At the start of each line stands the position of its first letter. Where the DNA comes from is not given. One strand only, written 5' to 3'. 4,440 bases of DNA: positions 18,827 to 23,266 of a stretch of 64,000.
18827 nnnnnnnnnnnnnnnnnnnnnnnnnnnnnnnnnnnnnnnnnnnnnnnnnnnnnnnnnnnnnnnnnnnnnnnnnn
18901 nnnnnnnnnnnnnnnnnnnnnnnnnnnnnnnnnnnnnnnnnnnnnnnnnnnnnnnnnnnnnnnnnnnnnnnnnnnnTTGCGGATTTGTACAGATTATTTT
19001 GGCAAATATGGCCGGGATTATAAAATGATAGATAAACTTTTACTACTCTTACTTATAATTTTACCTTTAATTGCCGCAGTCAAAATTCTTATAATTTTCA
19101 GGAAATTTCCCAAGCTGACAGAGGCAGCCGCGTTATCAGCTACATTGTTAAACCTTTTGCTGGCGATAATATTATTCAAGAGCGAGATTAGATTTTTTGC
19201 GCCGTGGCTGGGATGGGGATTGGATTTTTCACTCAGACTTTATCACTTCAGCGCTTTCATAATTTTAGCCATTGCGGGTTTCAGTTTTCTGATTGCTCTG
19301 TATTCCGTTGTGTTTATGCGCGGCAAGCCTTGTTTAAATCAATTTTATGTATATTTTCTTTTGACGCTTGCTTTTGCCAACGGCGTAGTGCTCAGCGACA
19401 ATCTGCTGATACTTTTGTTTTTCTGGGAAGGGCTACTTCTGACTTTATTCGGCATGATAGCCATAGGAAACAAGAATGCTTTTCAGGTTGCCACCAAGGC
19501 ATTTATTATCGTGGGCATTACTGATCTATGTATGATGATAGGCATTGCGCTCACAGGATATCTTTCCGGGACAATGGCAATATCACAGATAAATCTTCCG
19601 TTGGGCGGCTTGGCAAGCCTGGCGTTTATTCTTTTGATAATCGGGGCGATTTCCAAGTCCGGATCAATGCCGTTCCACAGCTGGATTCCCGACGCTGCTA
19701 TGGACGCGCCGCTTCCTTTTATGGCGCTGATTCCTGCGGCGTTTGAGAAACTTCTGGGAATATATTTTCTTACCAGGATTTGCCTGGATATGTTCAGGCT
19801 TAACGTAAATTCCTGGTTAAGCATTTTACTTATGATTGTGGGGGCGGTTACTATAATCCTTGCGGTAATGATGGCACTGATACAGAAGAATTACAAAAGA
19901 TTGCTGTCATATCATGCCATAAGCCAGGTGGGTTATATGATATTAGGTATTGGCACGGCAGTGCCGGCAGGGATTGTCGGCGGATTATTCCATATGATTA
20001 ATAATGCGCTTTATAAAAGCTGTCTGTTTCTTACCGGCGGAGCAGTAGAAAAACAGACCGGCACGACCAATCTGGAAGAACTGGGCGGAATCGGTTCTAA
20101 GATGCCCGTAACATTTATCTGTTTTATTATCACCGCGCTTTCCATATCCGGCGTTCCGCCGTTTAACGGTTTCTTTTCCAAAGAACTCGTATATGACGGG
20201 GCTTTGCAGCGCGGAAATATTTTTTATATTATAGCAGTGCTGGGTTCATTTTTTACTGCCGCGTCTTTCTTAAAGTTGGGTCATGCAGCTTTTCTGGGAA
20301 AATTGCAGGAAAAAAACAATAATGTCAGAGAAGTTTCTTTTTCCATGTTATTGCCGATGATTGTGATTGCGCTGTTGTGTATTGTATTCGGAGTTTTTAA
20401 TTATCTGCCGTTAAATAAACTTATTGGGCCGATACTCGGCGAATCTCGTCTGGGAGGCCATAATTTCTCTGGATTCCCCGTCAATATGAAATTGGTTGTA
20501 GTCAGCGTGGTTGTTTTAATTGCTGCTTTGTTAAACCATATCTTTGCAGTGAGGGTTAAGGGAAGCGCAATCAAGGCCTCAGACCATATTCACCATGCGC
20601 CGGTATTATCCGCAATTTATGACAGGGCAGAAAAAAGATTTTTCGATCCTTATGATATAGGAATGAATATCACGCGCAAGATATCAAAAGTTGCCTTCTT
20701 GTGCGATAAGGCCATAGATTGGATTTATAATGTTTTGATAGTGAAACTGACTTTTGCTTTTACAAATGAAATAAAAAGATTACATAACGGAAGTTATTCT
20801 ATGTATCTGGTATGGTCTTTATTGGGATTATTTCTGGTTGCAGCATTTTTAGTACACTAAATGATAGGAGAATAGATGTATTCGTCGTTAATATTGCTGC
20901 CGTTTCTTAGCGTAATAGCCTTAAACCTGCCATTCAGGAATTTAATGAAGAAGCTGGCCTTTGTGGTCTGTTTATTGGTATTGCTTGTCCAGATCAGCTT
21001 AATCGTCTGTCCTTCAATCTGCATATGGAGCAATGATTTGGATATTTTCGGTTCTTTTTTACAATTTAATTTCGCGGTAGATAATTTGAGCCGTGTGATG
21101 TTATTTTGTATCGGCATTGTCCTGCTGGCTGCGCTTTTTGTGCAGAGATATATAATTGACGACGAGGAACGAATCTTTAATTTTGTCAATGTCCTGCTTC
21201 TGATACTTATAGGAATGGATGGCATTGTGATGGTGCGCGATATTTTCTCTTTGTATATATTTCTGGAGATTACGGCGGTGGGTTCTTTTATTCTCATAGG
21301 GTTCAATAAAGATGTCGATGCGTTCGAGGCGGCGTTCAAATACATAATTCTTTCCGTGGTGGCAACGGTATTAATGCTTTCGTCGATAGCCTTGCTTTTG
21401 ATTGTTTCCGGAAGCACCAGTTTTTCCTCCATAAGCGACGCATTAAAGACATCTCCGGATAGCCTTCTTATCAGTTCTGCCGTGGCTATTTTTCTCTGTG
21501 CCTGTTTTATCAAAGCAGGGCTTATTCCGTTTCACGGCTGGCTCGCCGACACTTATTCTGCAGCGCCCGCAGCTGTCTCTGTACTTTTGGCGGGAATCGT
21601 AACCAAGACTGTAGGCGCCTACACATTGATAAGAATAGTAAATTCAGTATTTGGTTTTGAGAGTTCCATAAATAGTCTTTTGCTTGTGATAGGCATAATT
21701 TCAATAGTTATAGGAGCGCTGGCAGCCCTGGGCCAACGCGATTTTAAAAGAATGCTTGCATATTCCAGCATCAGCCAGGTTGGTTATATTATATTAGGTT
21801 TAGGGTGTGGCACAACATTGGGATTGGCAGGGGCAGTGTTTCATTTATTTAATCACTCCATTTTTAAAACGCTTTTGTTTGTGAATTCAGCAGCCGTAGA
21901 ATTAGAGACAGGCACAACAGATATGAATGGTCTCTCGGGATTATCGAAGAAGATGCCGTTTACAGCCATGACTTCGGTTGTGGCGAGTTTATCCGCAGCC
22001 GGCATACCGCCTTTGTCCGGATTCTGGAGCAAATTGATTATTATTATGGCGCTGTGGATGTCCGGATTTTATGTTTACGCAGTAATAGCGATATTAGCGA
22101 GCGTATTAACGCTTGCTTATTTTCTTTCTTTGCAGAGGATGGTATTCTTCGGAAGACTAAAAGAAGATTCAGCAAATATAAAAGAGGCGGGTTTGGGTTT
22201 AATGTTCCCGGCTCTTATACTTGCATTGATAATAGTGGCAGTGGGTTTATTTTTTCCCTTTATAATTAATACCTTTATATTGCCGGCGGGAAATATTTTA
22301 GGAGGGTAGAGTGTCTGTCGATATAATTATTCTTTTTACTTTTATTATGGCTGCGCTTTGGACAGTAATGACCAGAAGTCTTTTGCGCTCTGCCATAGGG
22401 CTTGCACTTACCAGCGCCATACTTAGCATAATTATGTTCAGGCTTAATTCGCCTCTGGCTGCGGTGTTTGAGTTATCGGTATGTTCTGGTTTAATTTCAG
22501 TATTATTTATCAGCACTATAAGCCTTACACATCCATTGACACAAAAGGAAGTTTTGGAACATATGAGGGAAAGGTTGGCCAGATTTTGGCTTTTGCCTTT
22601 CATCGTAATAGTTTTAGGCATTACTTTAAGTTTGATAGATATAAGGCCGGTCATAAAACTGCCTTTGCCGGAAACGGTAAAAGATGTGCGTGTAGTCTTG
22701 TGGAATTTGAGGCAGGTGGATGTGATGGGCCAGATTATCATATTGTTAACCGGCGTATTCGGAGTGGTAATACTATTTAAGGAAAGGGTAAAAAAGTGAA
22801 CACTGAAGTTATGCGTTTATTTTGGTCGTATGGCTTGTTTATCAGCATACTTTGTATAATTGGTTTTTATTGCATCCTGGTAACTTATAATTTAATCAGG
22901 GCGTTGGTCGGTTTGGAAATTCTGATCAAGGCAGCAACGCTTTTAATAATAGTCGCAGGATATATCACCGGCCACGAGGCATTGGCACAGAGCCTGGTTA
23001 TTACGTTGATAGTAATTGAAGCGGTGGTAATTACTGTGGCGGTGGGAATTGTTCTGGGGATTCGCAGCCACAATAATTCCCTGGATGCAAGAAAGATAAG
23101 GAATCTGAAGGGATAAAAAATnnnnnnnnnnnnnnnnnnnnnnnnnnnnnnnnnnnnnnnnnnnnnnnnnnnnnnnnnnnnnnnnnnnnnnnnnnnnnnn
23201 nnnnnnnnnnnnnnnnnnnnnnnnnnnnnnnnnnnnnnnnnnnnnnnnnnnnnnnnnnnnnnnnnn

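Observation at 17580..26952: Complex-I-shaped membrane-bound [NiFe]-hydrogenase: three antiporter-like pumps, no MrpEFG-type module, no electron-input module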

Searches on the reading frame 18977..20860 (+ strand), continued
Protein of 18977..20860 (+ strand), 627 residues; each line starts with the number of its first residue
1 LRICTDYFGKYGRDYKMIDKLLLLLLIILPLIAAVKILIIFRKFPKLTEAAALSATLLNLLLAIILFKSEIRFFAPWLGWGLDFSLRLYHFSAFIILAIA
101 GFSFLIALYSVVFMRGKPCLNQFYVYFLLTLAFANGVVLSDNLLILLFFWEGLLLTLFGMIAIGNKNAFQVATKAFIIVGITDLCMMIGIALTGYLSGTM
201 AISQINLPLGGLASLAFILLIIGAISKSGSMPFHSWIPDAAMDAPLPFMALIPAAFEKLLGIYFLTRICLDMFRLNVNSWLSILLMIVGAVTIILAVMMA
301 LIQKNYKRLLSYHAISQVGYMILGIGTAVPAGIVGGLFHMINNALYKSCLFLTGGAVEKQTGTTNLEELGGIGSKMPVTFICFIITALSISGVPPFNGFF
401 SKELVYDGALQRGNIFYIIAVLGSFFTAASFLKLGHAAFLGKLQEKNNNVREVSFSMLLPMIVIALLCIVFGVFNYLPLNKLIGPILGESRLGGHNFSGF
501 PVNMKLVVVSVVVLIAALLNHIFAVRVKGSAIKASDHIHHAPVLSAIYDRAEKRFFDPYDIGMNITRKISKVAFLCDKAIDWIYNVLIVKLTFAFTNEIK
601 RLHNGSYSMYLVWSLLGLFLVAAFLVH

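Call 65: fold_search(model_id=the predicted structure, library=pdb)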
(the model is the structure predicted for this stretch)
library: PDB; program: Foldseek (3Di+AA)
matches with E <= 10: 474; with E <= 0.001: 194
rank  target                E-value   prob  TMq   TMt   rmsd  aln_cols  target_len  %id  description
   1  7qru_A                8.4e-25  1.00  0.76  0.59   7.4       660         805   26  Structure of Bacillus pseudofirmus Mrp antiporter complex, monomer (released 2022-11-09)
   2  8bpx_L                9.8e-24  1.00  0.76  0.70   7.7       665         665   24  Cryo-EM structure of the Arabidopsis thaliana I+III2 supercomplex (Complete composition) (released 2023-01-25)
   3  8e9g_L                1.2e-23  1.00  0.76  0.74   7.2       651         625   25  Mycobacterial respiratory complex I with both quinone positions modelled (released 2022-10-12)
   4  9a6h_A                1.5e-23  1.00  0.77  0.60   5.5       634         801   24  Integrative model of MRPA-MRPD by crosslinking MS and deep learning (released 2024-09-18)
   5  6khj_F                2.0e-23  1.00  0.74  0.71   8.6       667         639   23  Supercomplex for electron transfer (released 2020-02-12)
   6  8e73_5M               3.2e-23  1.00  0.78  0.72   7.1       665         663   23  Vigna radiata supercomplex I+III2 (full bridge) (released 2023-01-11)
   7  8e9i_L                4.0e-23  1.00  0.78  0.77   7.1       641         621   26  Mycobacterial respiratory complex I, semi-inserted quinone (released 2022-10-12)
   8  4he8_F                1.0e-22  1.00  0.75  0.75   6.8       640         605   28  Crystal structure of the membrane domain of respiratory complex I from Thermus thermophilus (released 2013-02-13)
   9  7zm7_5                1.5e-22  1.00  0.77  0.71   7.2       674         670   22  CryoEM structure of mitochondrial complex I from Chaetomium thermophilum (inhibited by DDM) (released 2022-11-30)
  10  9g9y_L                4.7e-22  1.00  0.72  0.67   8.4       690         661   22  Respiratory supercomplex CI2-CIII2-CIV2 (megacomplex) from alphaproteobacterium (released 2026-02-04)
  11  9g83_L                5.6e-22  1.00  0.71  0.67   8.5       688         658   22  Respiratory supercomplex CI1-CIII2-CIV2-(cbb3)1 from alphaproteobacterium (released 2026-02-04)
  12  3rko_B                6.6e-22  1.00  0.76  0.76   8.0       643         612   24  Crystal structure of the membrane domain of respiratory complex I from E. coli at 3.0 angstrom resolution (released 2011-08-03)
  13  6z16_A                7.2e-22  1.00  0.77  0.60   6.8       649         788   25  Structure of the Mrp antiporter complex (released 2020-08-12)
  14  6khi_F                8.2e-22  1.00  0.75  0.72   8.4       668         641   23  Supercomplex for cylic electron transport in cyanobacteria (released 2020-02-12)
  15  9grx_F                8.5e-22  1.00  0.76  0.65   9.2       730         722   22  NDH-PSI-LHCI supercomplex from S. oleracea (released 2025-02-12)
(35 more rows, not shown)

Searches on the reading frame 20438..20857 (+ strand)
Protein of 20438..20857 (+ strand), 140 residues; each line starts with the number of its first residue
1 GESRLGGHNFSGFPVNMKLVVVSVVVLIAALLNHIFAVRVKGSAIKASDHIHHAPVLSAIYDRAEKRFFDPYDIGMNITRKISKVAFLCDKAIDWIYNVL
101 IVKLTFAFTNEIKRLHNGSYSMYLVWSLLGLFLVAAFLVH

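Call 74: search_solved_structures(query=window:20438-20857:+, max_evalue=10, show_alignments=5)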
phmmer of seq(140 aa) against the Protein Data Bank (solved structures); distinct sequences matched with E-value up to 10: 3.
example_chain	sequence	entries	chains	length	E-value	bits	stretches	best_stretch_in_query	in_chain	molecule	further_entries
5brj_A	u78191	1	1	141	0.051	17.2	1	26-78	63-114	Two component response regulator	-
6fu4_A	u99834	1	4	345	1.4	12.6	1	60-88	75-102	Probable chemotaxis transducer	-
9kp3_A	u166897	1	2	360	1.6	12.4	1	60-87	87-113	Chemotaxis transducer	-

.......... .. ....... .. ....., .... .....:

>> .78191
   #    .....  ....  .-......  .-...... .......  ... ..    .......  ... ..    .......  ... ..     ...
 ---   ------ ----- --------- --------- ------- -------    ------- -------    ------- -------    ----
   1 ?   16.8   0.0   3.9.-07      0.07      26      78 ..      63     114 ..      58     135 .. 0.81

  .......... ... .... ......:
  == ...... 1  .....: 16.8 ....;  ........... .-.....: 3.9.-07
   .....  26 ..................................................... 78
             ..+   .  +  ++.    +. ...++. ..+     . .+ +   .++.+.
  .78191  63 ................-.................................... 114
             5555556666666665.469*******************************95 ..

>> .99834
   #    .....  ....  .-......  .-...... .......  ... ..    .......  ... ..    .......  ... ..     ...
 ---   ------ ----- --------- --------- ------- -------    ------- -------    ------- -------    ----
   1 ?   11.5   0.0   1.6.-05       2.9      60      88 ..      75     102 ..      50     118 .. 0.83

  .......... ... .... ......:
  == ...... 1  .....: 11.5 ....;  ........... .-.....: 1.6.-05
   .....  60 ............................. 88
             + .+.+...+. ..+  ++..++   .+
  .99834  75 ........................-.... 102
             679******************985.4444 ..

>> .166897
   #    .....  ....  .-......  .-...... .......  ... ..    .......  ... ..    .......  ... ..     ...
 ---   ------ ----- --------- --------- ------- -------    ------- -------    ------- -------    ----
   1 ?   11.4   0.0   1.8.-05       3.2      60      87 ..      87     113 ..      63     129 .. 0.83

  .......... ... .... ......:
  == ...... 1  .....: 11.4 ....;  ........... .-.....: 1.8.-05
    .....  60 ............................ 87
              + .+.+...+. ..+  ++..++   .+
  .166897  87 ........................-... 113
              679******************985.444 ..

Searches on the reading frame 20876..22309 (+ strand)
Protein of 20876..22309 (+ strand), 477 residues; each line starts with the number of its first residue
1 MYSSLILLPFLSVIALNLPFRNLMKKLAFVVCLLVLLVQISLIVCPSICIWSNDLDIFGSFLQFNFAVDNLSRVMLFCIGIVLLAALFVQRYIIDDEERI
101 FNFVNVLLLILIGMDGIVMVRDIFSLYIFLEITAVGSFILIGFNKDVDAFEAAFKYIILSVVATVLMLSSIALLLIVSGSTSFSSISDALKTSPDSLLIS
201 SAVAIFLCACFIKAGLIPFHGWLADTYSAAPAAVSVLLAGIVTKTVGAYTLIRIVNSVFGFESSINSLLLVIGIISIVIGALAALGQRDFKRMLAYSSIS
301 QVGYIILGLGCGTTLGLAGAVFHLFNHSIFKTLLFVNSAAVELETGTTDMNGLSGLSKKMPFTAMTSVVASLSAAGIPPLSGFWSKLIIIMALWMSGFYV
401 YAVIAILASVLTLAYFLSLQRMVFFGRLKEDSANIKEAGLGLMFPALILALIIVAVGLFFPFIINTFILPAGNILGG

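Call 3: search_protein_families(library=pfam, proteins=[window:20876-22309:+], max_evalue=0.01)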
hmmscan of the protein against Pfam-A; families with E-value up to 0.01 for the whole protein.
window:20876-22309:+ (477 aa): 2 families
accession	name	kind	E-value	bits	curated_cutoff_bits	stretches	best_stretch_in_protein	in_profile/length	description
PF00361.26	Proton_antipo_M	-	6e-69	232.9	21.5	1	122-412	3-294/294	NADH:quinone oxidoreductase/Mrp antiporter, TM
PF10125.14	NADHdeh_related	-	4.2e-05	23.5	27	1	97-230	66-192/218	NADH dehydrogenase I, subunit N related protein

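Call 14: search_protein_families(library=ncbifam, proteins=[window:20876-22309:+], max_evalue=0.00001)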
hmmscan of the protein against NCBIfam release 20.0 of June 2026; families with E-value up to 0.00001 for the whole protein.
window:20876-22309:+ (477 aa): 76 families (the best 25 are shown)
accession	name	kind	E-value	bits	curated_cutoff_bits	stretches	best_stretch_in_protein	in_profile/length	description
NF006240.0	PRK08376.1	subfamily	2e-85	287.7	662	1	65-475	85-507/521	putative monovalent cation/H+ antiporter subunit D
NF006419.0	PRK08668.1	equivalog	6.5e-84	282.8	617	1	6-467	8-473/613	NADH dehydrogenase subunit M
NF009306.0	PRK12663.1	equivalog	1.9e-76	257.8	542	1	30-465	34-472/498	Na+/H+ antiporter subunit D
NF006241.0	PRK08377.1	equivalog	3.1e-72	244.2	645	1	4-462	7-465/494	NADH dehydrogenase subunit N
TIGR01972.1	NDH_I_M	subfamily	9.9e-71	238.8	263.8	1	3-466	2-474/486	NADH-quinone oxidoreductase subunit M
TIGR01770.1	NDH_I_N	subfamily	1.6e-70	238.4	332.6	1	28-460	32-468/472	NADH-quinone oxidoreductase subunit NuoN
NF006238.0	PRK08375.1-4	equivalog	5.3e-67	226.8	626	1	21-429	26-434/531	putative monovalent cation/H+ antiporter subunit D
NF005818.0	PRK07691.1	equivalog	3.9e-66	224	586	1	6-464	10-473/496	Na+/H+ antiporter subunit D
NF009287.0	PRK12647.1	equivalog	2.3e-65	221.5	937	1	6-469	7-476/773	putative monovalent cation/H+ antiporter subunit A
NF009310.0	PRK12668.1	equivalog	3.3e-65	221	564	1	7-465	7-439/584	Na(+)/H(+) antiporter subunit D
NF005086.0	PRK06521.1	equivalog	9.6e-65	219.3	667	1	22-466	34-498/669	hydrogenase 4 subunit B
NF009288.0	PRK12648.1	equivalog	1.3e-63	215.4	1104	1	4-468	5-479/954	monovalent cation/H+ antiporter subunit A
NF009308.0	PRK12665.1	equivalog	2.9e-62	210.9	585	1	6-431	13-445/531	Na+/H+ antiporter subunit D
NF009305.0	PRK12662.1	equivalog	3.3e-62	210.8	700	1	8-459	12-475/492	putative monovalent cation/H+ antiporter subunit D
NF005097.0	PRK06525.1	equivalog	4.6e-61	207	430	1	6-454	9-467/480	hydrogenase 4 subunit D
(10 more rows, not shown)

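Call 24: search_solved_structures(query=window:20876-22306:+, max_evalue=1e-20)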
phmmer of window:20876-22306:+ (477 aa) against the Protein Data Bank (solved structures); distinct sequences matched with E-value up to 1e-20: 63 (the best 60 are shown).
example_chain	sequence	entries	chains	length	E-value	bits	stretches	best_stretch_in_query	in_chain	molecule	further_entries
6cfw_H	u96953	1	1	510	1.6e-65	225.1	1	63-470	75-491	Monovalent cation/H+ antiporter subunit D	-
7qru_D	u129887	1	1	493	1.4e-56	195.6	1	6-457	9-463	Na+/H+ antiporter subunit D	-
6u8y_H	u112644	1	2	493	4.8e-55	190.6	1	5-462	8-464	NADH dehydrogenase subunit N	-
7d3u_D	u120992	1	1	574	8.5e-44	153.5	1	45-429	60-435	Monovalent Na+/H+ antiporter subunit D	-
6z16_D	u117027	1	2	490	1e-43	153.2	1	65-475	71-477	Multisubunit Na+/H+ antiporter, D subunit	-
6hum_B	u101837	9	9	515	1.6e-43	152.6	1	44-433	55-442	NAD(P)H-quinone oxidoreductase subunit 2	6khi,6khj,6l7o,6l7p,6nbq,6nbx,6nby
6u8y_X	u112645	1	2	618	1.4e-42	149.5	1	63-458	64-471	NADH dehydrogenase subunit M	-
6z16_A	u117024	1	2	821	3.3e-42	148.3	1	62-469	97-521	Multisubunit Na+/H+ antiporter, A subunit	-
7qru_A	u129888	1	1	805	2.8e-41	145.2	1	61-471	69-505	Na+/H+ antiporter subunit A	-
6tjv_D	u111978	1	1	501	9.5e-40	140.2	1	3-460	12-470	NADH dehydrogenase subunit 4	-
7wff_B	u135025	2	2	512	1.5e-39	139.5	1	63-461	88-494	NAD(P)H-quinone oxidoreductase subunit 2, chloroplastic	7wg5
7eu3_B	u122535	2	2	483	1.8e-39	139.2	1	63-434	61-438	NAD(P)H-quinone oxidoreductase subunit 2, chloroplastic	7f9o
4he8_L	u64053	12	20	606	2.7e-39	138.6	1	6-459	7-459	NADH-quinone oxidoreductase subunit 12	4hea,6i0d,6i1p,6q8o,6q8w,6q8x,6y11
9grx_B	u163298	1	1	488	7.2e-39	137.2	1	63-437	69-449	NAD(P)H-quinone oxidoreductase subunit 2 A, chloroplastic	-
6hum_F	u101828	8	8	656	5.8e-38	134.3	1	63-429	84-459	NADH dehydrogenase subunit 5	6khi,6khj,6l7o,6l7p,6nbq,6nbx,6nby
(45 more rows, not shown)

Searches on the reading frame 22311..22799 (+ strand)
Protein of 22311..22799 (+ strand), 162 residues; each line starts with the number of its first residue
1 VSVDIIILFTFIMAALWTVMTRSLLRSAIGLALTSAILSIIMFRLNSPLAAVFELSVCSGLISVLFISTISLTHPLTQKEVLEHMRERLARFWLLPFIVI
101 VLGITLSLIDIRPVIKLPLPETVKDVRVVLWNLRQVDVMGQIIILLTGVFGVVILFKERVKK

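Call 3: search_protein_families(library=pfam, proteins=[window:22311-22799:+], max_evalue=0.01)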
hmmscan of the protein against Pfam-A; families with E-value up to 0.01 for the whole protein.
window:22311-22799:+ (162 aa): 2 families
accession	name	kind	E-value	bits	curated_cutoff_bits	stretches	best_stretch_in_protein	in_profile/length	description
PF00499.25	Oxidored_q3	-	2.5e-08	34.2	33.2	1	15-132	2-123/146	NADH-ubiquinone/plastoquinone oxidoreductase chain 6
PF13244.11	MbhD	-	3.7e-05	24.2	27.2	1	11-73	3-65/67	MBH, subunit D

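Call 14: search_protein_families(library=ncbifam, proteins=[window:22311-22799:+], max_evalue=0.00001)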
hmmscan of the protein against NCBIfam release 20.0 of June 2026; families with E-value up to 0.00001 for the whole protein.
window:22311-22799:+ (162 aa): 2 families
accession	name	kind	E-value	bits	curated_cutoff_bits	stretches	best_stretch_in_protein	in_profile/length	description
NF006242.0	PRK08378.1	subfamily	1.5e-09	38.3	98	1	2-74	6-78/85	hypothetical protein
NF009159.0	PRK12504.1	equivalog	7.1e-09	35.8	141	1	3-108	6-103/178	DUF4040 domain-containing protein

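Call 68: search_solved_structures(query=window:22311-22796:+, max_evalue=1, show_alignments=2)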
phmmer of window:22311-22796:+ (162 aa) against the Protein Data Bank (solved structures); distinct sequences matched with E-value up to 1: 7.
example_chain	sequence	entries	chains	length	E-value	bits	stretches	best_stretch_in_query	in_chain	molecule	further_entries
6u8y_D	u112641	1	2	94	2.2e-06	31.2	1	3-77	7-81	DUF4040 domain-containing protein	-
6cfw_D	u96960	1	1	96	9.5e-05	25.9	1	2-74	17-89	MBH subunit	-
7eu3_G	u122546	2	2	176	0.078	16.4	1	9-71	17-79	NAD(P)H-quinone oxidoreductase subunit 6, chloroplastic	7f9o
8e9g_J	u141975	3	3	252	0.18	15.3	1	11-81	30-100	NADH-quinone oxidoreductase subunit J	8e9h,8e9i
7p61_J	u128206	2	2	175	0.39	14.1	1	12-108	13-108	NADH-quinone oxidoreductase subunit J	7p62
3rko_J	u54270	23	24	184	0.45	13.9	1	12-108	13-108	NADH-QUINONE OXIDOREDUCTASE SUBUNIT J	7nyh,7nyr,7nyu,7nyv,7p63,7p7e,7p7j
7p64_J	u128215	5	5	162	0.5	13.8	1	12-108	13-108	NADH-quinone oxidoreductase subunit J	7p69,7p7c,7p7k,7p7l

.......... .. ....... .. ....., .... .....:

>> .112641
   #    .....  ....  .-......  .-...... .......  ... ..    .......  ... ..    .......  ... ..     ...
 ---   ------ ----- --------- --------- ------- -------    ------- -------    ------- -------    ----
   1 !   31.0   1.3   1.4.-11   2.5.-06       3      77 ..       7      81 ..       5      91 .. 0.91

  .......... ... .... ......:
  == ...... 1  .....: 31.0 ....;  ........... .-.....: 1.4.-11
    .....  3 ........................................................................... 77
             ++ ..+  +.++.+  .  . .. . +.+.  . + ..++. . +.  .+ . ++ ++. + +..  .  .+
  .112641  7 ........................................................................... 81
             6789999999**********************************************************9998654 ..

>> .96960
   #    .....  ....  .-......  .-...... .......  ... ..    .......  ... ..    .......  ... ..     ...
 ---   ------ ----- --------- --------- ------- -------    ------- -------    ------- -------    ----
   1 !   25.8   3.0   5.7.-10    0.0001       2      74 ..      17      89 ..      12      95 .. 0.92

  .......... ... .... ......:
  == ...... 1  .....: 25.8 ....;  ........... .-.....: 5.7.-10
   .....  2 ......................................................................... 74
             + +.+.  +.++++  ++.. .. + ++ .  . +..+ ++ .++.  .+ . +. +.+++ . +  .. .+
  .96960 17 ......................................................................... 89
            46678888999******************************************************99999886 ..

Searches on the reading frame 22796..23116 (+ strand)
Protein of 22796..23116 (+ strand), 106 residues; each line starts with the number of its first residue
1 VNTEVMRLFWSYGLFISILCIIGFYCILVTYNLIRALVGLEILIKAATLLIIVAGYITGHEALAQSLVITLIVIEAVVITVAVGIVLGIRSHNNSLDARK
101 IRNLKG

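Call 3: search_protein_families(library=pfam, proteins=[window:22796-23116:+], max_evalue=0.01)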
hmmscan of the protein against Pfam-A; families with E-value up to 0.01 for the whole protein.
window:22796-23116:+ (106 aa): 1 family
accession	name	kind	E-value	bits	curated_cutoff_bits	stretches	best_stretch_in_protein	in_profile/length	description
PF00420.29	Oxidored_q2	-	7.5e-14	51.7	26.1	1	14-105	4-94/95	NADH-ubiquinone/plastoquinone oxidoreductase chain 4L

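Call 14: search_protein_families(library=ncbifam, proteins=[window:22796-23116:+], max_evalue=0.00001)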
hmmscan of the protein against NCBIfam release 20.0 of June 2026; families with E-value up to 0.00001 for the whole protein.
window:22796-23116:+ (106 aa): 4 families
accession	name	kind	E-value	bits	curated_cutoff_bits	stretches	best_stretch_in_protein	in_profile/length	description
NF004319.0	PRK05715.1-1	equivalog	1.9e-08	34.4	101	1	13-106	7-100/100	NADH-quinone oxidoreductase subunit NuoK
NF006250.0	PRK08388.1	equivalog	2.8e-07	31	137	0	62-106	75-119/119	putative monovalent cation/H+ antiporter subunit C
NF004320.0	PRK05715.1-2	equivalog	8.9e-06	25.7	57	1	14-105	8-98/99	NADH-quinone oxidoreductase subunit NuoK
NF005621.0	PRK07375.1-6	equivalog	9.7e-06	25.4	126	0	11-105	10-117/120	putative monovalent cation/H+ antiporter subunit C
